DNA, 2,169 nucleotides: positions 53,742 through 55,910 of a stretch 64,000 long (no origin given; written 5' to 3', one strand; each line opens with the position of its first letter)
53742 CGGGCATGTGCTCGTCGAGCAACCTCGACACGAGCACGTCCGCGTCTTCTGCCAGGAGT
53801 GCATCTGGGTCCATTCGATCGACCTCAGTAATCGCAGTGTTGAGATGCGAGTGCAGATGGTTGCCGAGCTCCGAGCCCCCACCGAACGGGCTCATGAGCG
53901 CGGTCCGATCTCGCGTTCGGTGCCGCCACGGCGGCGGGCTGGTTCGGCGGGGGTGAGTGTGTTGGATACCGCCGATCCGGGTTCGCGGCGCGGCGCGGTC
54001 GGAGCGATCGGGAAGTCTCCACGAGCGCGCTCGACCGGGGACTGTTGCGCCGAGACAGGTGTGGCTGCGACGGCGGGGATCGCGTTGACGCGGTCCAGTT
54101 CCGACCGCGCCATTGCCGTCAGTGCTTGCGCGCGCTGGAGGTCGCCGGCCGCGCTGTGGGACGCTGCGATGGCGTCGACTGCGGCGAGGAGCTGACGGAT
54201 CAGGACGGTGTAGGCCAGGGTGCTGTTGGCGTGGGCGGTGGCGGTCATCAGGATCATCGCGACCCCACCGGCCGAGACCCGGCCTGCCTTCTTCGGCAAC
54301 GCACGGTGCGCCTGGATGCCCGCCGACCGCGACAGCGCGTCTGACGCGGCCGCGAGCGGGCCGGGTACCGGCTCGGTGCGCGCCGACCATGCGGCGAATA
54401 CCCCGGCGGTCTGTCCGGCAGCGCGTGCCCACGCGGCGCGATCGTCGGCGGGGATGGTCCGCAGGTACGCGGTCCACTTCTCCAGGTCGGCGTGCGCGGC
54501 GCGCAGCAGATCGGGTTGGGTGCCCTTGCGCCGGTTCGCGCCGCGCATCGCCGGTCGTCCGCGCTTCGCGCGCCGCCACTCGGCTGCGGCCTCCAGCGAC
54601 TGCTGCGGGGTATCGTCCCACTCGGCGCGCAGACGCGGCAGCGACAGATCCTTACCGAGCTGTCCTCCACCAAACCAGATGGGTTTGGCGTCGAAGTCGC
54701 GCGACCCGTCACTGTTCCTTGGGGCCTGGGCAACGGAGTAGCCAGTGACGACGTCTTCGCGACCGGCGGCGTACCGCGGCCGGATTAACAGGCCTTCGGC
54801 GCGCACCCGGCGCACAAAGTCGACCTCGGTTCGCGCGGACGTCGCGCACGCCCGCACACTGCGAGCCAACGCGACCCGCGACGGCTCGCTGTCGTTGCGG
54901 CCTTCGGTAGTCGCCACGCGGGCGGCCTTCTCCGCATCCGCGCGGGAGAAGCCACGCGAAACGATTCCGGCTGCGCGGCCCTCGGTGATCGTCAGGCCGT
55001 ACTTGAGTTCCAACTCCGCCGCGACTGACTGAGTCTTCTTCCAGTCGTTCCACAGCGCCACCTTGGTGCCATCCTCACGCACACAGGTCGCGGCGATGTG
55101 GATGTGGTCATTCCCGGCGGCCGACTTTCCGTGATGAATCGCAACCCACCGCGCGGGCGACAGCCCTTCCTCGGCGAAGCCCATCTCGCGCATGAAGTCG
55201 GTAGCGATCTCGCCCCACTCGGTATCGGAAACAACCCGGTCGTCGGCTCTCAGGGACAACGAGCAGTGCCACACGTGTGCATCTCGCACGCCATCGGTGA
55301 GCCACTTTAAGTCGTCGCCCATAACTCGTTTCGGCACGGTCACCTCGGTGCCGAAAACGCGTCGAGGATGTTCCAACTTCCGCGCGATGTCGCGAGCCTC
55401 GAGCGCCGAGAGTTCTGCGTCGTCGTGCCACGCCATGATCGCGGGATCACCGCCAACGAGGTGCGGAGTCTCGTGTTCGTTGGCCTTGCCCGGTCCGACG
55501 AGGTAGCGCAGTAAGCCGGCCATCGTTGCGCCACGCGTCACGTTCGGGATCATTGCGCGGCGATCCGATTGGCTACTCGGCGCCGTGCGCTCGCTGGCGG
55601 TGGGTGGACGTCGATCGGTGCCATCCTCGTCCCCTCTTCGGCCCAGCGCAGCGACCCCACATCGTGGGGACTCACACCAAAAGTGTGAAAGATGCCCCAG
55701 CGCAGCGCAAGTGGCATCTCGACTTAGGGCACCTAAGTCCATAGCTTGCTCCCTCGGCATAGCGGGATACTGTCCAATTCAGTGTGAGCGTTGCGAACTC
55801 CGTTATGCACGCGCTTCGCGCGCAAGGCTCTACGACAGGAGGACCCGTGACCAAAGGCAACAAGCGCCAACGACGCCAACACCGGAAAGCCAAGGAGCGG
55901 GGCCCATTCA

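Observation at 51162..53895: Relaxase-coupled PD-(D/E)xK-like protein plus AlbA_2/Schlafen-like protein: candidate defence or exclusion cassette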

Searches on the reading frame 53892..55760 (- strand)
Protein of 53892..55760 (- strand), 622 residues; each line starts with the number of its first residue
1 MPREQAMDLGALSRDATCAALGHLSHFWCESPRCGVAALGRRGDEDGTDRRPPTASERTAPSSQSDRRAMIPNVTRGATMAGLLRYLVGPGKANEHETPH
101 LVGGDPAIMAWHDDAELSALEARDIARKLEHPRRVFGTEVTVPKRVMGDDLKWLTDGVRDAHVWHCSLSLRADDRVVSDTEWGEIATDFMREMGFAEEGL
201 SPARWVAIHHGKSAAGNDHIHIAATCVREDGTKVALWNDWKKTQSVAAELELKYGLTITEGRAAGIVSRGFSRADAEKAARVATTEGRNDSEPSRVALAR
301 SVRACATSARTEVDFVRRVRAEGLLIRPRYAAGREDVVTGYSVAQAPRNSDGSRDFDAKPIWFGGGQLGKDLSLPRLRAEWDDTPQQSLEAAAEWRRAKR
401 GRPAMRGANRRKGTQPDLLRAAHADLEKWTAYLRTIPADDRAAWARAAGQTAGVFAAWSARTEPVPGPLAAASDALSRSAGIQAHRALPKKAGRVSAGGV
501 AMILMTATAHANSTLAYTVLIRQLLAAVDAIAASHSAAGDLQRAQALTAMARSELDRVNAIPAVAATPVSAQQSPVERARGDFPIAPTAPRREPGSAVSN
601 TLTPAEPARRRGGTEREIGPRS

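Call 7: search_protein_families(library=pfam, proteins=[window:53892-55760:-], max_evalue=1)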
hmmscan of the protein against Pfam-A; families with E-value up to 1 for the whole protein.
window:53892-55760:- (622 aa): 1 family
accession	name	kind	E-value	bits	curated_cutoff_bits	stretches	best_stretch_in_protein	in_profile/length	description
PF03432.20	Relaxase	-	2.6e-13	50.8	24.6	1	160-256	42-132/132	MobA/VirD2-like, nuclease domain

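Call 8: search_protein_families(library=padloc, proteins=[window:53892-55760:-], max_evalue=1)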
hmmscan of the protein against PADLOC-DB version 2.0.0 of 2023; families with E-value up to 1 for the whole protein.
window:53892-55760:- (622 aa): 0 families

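Call 9: search_protein_families(library=ncbifam, proteins=[window:53892-55760:-], max_evalue=1)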
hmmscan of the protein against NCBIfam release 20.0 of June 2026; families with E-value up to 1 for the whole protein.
window:53892-55760:- (622 aa): 3 families
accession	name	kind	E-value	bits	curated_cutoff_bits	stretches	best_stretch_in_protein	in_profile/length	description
NF041325.1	Bacteroid_MobB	subfamily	4.2e-14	52.4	400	1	161-277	64-172/420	conjugal transfer protein MobB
NF041893.1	TraI_MobP_relax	equivalog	1.2e-10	41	250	1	160-282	69-177/502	TraI/MobA(P) family conjugative relaxase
NF041420.1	MbpB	equivalog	0.22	11.1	400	1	176-228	77-126/260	mobilization protein MbpB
